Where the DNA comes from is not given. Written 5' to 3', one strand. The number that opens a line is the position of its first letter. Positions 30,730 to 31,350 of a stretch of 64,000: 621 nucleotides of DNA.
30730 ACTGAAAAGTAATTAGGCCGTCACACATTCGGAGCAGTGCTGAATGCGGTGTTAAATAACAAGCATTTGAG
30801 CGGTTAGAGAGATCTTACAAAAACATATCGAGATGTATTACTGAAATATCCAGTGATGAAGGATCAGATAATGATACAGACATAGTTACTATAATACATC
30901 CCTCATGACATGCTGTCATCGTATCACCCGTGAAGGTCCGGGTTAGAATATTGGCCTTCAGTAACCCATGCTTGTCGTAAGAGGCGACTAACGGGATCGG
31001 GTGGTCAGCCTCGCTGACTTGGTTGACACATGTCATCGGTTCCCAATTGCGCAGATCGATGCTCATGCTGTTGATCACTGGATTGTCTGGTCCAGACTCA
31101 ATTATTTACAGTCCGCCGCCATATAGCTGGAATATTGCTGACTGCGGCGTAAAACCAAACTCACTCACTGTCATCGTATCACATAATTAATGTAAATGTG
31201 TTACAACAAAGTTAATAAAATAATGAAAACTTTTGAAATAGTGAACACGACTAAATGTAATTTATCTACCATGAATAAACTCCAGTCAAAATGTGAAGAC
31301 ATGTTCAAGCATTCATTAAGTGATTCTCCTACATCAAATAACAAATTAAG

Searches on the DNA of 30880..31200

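Call 36: search_rna_families(source=window, start=30880, end=31200, threshold=evalue, max_evalue=10)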
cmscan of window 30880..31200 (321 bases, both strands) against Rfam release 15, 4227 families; matches with E-value up to 10: 1.
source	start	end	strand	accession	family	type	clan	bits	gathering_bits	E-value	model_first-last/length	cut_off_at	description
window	31009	31040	-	RF01307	sR55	Gene; snRNA; snoRNA; CD-box;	-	16.7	35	0.12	1-65/65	no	Small nucleolar RNA sR55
